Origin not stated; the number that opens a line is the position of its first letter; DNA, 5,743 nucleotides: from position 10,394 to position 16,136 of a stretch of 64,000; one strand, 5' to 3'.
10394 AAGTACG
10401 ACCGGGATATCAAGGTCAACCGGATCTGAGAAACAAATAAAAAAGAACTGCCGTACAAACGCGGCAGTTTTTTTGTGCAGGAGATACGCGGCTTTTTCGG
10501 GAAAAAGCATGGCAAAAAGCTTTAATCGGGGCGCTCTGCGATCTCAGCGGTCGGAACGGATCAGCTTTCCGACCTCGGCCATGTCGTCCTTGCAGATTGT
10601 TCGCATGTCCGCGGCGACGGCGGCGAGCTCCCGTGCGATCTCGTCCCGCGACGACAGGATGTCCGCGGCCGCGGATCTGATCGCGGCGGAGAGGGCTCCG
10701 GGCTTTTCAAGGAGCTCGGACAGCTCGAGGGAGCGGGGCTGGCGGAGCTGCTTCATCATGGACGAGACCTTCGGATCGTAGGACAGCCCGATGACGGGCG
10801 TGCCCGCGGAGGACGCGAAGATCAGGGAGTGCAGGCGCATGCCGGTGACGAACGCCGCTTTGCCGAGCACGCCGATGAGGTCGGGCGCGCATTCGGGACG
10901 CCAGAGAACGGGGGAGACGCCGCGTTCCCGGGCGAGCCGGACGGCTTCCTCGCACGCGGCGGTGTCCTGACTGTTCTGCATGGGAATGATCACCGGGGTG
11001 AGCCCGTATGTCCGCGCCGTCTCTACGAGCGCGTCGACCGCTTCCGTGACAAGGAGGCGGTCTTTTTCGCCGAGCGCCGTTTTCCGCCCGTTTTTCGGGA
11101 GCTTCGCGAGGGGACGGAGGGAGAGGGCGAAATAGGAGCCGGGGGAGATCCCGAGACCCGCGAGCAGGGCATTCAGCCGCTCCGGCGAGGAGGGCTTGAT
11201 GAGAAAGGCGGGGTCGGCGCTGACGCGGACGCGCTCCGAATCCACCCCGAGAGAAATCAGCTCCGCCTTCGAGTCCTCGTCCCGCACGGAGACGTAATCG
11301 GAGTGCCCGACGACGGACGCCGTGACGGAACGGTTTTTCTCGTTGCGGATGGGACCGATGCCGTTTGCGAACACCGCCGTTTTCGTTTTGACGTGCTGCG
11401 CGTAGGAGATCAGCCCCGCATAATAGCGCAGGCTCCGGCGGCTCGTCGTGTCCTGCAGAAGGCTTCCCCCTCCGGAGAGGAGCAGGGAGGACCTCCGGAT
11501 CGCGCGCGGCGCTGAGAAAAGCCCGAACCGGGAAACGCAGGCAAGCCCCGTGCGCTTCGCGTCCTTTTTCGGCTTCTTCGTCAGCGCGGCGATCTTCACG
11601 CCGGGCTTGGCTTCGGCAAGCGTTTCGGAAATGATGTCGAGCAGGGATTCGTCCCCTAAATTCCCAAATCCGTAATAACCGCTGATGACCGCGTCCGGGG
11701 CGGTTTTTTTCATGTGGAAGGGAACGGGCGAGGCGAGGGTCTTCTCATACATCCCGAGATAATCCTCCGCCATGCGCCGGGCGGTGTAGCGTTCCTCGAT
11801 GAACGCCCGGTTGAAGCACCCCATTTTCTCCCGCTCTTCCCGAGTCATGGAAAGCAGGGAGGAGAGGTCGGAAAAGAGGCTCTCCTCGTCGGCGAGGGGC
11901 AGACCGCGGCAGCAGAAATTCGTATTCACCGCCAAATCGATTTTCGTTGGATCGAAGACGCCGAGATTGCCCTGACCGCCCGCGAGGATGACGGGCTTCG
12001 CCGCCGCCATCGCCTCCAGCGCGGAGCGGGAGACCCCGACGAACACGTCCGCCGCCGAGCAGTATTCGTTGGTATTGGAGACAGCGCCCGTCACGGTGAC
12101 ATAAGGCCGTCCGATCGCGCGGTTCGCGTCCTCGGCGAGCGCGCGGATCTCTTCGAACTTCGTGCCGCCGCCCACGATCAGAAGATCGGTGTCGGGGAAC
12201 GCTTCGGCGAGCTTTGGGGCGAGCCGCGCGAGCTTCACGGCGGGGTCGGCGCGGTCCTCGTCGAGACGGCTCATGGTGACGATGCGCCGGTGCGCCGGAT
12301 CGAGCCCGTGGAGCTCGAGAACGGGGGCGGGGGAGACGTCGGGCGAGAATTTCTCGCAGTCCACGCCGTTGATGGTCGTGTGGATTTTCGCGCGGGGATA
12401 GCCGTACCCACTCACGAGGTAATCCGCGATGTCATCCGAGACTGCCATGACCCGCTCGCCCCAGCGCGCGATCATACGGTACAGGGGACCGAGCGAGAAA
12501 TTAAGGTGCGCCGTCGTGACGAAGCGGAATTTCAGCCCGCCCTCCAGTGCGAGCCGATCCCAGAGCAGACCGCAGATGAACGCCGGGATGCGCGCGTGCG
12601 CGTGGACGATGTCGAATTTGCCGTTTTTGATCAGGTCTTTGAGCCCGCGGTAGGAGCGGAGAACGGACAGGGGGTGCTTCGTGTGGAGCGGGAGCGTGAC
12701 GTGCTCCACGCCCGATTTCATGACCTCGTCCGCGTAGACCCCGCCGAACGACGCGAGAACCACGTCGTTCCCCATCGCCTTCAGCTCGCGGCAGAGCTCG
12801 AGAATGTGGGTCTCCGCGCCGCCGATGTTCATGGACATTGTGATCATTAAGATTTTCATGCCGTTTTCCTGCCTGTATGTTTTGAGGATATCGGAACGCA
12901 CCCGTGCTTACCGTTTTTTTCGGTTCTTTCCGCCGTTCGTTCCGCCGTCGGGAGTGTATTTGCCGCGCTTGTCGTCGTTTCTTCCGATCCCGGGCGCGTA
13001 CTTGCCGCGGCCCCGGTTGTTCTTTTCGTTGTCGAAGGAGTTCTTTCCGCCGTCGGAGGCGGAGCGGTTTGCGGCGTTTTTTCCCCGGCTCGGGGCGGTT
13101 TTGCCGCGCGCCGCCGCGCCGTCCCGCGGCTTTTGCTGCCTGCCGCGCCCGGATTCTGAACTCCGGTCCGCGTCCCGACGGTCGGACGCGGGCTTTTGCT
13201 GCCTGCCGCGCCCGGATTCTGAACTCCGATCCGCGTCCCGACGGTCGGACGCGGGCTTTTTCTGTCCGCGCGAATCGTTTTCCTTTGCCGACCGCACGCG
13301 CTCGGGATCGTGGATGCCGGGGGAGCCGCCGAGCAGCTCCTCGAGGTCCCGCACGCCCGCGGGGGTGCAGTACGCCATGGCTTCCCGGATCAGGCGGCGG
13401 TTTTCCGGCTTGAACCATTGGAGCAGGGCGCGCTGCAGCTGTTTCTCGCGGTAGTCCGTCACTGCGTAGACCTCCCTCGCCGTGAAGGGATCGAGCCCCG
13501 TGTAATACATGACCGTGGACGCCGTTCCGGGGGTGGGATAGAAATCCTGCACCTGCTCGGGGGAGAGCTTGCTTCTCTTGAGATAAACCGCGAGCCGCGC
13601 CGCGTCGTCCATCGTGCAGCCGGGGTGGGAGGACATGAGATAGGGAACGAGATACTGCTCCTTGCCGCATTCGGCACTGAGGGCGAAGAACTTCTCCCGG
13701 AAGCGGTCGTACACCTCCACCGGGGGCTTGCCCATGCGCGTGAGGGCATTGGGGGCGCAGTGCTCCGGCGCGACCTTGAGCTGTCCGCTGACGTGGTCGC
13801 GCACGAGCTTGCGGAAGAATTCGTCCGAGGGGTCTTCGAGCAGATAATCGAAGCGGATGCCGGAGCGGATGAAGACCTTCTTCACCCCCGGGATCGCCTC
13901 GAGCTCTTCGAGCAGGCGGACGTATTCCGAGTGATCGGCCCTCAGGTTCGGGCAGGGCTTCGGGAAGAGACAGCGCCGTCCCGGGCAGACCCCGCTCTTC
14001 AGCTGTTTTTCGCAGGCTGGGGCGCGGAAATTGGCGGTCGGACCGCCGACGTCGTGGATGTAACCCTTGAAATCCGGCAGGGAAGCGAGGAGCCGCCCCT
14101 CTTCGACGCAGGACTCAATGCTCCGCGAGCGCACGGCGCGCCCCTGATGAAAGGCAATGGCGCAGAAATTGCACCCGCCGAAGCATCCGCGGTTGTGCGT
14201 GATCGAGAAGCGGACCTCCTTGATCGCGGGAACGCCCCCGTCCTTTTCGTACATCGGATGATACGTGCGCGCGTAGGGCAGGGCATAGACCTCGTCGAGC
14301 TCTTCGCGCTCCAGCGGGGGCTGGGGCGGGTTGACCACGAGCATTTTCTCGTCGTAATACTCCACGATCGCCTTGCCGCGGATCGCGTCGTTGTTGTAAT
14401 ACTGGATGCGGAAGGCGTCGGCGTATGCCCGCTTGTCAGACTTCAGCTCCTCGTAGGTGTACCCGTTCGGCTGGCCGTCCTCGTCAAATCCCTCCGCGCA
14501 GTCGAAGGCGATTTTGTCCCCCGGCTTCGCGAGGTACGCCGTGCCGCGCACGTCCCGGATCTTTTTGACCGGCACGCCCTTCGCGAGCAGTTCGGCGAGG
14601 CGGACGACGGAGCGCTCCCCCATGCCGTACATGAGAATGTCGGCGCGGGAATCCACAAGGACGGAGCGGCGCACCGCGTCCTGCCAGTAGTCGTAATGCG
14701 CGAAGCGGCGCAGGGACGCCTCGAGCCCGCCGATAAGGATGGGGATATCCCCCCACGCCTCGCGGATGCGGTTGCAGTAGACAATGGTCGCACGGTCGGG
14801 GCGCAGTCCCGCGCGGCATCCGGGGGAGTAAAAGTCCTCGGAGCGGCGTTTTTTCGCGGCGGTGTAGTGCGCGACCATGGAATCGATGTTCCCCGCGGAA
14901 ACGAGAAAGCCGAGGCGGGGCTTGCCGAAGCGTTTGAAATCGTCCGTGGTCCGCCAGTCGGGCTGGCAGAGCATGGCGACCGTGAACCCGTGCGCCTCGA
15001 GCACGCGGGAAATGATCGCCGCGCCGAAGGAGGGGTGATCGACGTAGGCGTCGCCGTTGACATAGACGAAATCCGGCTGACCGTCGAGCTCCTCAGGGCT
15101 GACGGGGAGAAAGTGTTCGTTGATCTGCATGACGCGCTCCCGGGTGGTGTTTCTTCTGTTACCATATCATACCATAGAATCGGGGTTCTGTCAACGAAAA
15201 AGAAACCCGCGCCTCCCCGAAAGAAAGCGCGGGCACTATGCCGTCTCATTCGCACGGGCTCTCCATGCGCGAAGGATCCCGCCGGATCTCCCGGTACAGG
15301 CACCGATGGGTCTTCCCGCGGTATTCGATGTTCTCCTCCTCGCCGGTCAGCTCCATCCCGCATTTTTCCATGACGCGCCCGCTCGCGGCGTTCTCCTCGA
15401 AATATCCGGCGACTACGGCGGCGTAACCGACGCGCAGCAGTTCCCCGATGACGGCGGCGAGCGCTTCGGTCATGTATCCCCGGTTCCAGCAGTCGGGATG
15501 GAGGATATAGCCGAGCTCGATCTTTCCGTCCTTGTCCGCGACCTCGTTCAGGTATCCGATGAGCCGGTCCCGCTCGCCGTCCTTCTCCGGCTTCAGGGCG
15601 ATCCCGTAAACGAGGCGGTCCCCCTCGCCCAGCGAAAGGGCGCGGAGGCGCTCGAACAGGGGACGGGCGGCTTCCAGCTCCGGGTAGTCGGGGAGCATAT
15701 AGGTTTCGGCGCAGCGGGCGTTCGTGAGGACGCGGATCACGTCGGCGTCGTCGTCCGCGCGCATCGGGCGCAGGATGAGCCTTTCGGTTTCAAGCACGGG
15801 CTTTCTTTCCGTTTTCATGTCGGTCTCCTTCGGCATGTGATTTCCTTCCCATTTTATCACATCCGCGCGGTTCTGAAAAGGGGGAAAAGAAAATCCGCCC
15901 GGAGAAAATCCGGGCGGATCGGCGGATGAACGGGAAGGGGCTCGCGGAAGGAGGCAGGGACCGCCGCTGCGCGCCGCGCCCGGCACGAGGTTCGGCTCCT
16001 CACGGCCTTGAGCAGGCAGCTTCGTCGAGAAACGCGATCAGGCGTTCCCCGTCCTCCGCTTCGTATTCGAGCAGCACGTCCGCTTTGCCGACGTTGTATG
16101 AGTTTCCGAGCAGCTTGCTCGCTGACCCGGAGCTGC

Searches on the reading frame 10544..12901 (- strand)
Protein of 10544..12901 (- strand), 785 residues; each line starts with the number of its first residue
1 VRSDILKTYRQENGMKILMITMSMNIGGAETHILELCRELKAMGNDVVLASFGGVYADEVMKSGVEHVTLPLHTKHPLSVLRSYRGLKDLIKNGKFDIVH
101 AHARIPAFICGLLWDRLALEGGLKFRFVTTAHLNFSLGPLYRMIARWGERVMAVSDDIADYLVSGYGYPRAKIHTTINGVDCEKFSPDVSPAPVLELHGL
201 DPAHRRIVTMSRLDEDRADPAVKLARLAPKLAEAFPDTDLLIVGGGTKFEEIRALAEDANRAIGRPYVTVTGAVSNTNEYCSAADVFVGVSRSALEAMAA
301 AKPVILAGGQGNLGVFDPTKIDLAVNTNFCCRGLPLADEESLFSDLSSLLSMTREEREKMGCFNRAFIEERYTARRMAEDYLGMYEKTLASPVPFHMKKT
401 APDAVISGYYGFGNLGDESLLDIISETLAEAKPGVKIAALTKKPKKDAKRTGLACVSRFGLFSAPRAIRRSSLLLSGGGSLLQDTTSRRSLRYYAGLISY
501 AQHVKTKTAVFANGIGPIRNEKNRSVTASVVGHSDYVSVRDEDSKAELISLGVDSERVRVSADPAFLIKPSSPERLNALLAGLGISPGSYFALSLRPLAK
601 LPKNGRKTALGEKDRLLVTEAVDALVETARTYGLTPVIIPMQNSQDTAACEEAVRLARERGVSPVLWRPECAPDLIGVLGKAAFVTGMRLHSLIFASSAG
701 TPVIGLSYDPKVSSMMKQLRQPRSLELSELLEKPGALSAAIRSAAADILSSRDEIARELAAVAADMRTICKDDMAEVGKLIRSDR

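Call 13: search_protein_families(library=pfam, proteins=[window:10544-12901:-], max_evalue=0.001)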
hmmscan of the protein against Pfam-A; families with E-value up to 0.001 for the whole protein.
window:10544-12901:- (785 aa): 6 families
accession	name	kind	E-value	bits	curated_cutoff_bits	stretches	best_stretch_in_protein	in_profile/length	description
PF04230.19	PS_pyruv_trans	-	1.7e-36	127.1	25.3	1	414-710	1-280/280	Polysaccharide pyruvyl transferase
PF13439.12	Glyco_transf_4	-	1.2e-28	100.7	28.5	1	26-184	1-170/170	Glycosyltransferase Family 4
PF13579.12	Glyco_trans_4_4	-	1.3e-15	58.6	29.7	1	27-179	1-158/158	Glycosyl transferase 4-like domain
PF13692.12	Glyco_trans_1_4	-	9.7e-11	42.5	27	1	205-307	2-106/142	Glycosyl transferases group 1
PF13477.12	Glyco_trans_4_2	-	6.4e-10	39.8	23.4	1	29-132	9-107/139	Glycosyl transferase 4-like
PF00534.26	Glycos_transf_1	-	1.4e-07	31.6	26.4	1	224-320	33-135/172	Glycosyl transferases group 1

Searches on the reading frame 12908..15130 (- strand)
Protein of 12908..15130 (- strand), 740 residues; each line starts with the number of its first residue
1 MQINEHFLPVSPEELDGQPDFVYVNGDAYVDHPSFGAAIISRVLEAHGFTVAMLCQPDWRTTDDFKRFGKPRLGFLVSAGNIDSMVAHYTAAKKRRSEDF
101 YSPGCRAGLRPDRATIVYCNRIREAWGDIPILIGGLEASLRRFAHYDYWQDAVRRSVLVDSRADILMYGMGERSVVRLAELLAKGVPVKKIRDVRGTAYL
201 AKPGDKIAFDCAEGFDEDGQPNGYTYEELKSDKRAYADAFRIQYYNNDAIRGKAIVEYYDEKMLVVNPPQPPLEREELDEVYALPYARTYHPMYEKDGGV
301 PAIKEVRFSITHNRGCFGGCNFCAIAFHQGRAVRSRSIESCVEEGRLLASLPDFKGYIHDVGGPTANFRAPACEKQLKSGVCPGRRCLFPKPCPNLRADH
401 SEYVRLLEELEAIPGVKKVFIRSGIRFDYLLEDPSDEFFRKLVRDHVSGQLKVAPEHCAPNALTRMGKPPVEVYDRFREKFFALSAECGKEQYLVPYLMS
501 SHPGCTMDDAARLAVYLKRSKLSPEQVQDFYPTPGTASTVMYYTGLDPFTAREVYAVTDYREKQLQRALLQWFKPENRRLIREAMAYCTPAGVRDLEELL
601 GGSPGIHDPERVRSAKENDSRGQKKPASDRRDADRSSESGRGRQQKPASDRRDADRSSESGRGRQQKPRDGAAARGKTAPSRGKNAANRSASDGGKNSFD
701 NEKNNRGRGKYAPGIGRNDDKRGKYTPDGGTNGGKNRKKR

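Call 13: search_protein_families(library=pfam, proteins=[window:12908-15130:-], max_evalue=0.001)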
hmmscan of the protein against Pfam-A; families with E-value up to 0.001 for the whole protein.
window:12908-15130:- (740 aa): 3 families
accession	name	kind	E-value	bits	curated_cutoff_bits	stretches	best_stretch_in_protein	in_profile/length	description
PF08497.15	Radical_SAM_N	-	6.8e-126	420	25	1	7-309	1-301/301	Radical SAM N-terminal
PF11842.13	DUF3362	-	3.8e-17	63.3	27.6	1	525-674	1-142/151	Domain of unknown function (DUF3362)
PF04055.27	Radical_SAM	-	1.9e-05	25.4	29.5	1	310-472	1-127/166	Radical SAM superfamily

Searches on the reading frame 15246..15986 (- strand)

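Call 13: search_protein_families(library=pfam, proteins=[window:15246-15986:-], max_evalue=0.001)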
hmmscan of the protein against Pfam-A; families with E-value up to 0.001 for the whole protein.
window:15246-15986:- (246 aa): 2 families
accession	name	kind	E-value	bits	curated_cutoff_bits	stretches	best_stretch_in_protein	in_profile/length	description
PF13302.13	Acetyltransf_3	-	7.8e-24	85.4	25.4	1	69-212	1-138/138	Acetyltransferase (GNAT) domain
PF00583.31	Acetyltransf_1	-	7.9e-07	29.8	20.7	1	134-211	39-116/116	Acetyltransferase (GNAT) family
